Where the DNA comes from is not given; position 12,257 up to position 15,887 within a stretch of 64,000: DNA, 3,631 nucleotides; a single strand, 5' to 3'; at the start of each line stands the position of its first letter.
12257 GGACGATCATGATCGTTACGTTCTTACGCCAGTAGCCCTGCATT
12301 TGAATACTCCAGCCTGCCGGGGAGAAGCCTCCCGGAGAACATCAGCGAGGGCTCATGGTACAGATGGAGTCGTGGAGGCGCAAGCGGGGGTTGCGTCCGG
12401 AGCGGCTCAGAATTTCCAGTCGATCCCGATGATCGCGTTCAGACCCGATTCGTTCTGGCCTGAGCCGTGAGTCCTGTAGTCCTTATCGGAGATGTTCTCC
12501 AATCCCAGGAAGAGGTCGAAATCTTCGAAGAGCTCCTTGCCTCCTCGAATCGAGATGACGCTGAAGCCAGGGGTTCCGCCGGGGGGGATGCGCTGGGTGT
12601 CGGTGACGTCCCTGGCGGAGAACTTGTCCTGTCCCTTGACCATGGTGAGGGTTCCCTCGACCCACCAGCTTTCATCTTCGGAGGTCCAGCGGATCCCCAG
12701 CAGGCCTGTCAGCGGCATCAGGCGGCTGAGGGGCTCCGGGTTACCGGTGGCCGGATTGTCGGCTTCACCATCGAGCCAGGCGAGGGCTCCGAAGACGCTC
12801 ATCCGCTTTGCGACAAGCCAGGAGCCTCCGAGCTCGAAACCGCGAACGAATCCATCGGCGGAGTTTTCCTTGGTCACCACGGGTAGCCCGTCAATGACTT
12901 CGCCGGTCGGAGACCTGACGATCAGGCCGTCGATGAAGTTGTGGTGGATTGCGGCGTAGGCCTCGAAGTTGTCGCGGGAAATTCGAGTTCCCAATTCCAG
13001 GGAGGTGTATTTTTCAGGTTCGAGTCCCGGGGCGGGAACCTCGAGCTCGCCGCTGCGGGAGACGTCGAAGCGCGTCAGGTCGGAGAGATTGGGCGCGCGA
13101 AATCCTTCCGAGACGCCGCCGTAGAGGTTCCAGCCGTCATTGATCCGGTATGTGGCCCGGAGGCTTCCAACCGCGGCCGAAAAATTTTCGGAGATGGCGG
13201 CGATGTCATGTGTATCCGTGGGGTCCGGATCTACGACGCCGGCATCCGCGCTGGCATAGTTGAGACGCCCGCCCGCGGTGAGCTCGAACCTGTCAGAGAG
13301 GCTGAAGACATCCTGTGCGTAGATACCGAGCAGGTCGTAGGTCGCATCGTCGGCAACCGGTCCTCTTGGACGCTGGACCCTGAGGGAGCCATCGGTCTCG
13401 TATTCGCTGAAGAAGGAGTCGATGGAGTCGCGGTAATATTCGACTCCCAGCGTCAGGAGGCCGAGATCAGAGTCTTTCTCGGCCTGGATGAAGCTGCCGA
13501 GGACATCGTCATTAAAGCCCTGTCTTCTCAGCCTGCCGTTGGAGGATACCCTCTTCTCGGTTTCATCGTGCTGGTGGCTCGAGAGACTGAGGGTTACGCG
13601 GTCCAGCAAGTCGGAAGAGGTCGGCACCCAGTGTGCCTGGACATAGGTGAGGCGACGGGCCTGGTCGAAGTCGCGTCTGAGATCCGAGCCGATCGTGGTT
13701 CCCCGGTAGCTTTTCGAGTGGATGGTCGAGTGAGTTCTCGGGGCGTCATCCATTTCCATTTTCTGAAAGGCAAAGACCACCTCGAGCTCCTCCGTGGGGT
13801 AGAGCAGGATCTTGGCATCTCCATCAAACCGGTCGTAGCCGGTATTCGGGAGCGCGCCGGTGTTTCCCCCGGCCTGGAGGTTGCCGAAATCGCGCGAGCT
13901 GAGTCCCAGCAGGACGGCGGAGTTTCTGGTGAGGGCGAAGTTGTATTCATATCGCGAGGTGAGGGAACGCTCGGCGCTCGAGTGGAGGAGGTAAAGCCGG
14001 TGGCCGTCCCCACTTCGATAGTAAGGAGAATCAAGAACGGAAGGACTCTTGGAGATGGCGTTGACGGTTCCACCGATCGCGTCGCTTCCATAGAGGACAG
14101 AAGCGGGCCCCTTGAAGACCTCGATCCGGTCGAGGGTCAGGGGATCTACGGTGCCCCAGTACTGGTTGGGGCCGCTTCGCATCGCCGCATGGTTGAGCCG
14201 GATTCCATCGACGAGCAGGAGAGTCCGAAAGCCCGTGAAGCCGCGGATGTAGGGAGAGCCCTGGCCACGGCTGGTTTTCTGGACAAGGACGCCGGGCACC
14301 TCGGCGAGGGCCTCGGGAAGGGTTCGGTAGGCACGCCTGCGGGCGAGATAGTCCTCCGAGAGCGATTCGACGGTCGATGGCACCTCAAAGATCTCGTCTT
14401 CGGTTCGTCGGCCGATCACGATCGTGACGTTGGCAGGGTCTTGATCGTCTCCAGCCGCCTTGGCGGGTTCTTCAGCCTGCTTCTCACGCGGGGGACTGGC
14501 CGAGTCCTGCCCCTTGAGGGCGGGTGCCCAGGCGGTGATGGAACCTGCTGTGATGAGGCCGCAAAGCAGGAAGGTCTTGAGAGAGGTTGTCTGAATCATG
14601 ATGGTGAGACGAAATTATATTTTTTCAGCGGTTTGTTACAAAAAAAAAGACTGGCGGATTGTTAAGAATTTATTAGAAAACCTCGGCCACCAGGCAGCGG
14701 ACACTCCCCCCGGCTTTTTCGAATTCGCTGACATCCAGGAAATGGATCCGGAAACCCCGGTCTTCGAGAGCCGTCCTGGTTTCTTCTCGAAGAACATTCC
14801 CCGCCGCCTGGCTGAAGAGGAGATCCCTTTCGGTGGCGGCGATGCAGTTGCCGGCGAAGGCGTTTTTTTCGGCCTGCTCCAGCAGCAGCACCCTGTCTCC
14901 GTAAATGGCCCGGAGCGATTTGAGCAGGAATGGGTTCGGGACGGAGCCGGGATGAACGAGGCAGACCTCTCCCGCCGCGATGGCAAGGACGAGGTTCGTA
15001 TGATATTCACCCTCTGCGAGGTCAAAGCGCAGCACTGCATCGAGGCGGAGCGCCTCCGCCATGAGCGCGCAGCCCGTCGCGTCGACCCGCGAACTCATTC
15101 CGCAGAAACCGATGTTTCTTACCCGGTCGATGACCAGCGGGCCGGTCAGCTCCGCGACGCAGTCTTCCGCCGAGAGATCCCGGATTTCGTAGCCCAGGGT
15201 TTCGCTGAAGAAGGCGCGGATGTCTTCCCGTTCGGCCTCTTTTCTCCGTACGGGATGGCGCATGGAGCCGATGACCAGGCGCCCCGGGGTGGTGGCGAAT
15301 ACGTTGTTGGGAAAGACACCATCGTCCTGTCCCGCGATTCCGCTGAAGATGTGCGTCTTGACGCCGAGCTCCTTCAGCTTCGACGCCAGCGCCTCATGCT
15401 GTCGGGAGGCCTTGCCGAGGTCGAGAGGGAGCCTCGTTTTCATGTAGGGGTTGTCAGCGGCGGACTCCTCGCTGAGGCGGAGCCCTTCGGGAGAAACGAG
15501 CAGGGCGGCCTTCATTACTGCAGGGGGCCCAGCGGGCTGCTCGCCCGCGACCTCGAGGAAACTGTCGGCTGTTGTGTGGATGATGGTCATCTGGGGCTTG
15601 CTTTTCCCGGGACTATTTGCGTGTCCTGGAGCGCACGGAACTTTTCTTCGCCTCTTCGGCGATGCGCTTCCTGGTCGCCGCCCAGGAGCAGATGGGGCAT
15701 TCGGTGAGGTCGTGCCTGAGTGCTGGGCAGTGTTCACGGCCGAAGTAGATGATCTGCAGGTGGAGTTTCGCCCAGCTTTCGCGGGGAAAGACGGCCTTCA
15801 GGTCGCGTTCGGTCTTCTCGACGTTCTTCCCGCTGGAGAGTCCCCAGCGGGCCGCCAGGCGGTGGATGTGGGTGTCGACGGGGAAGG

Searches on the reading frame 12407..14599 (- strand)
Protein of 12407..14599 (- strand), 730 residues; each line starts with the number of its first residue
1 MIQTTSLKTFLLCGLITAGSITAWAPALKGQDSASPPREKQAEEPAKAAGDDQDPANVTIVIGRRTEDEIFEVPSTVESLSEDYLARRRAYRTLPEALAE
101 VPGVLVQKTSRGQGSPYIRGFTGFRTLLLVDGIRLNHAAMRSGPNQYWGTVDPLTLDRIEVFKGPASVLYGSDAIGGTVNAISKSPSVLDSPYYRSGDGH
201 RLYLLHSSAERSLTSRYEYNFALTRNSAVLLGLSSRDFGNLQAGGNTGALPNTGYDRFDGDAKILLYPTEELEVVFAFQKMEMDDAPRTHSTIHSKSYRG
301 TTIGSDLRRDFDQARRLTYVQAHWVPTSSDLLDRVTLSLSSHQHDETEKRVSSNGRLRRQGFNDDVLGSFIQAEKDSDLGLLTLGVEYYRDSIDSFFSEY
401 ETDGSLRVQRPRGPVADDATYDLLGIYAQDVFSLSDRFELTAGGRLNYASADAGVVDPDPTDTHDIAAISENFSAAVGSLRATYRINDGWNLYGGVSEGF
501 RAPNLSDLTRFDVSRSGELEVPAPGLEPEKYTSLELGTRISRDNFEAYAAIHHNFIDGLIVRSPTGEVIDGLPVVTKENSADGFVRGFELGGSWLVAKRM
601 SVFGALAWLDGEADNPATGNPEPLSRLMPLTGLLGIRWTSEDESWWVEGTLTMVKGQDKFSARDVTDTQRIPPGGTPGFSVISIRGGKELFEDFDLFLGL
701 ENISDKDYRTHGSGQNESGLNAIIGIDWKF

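Call 13: search_protein_families(library=pfam, proteins=[window:12407-14599:-], max_evalue=0.001)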
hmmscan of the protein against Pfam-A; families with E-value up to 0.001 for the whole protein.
window:12407-14599:- (730 aa): 3 families
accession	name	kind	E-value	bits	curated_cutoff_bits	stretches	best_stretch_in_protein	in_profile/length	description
PF00593.30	TonB_dep_Rec_b-barrel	-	4.2e-40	139.4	27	1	297-703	43-436/436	TonB dependent receptor-like, beta-barrel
PF07715.20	Plug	-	1.6e-25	90.1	23.9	1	71-178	3-107/107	TonB-dependent Receptor Plug Domain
PF14905.12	OMP_b-brl_3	-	5.2e-05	22.9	27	1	382-605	73-289/408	Outer membrane protein beta-barrel family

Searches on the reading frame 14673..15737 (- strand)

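Call 13: search_protein_families(library=pfam, proteins=[window:14673-15737:-], max_evalue=0.001)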
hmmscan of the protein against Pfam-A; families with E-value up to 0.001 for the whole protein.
window:14673-15737:- (354 aa): 1 family
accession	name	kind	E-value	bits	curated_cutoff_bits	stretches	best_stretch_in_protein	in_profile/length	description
PF19420.4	DDAH_eukar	-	4.3e-32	112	23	1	90-354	5-291/291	N,N dimethylarginine dimethylhydrolase, eukaryotic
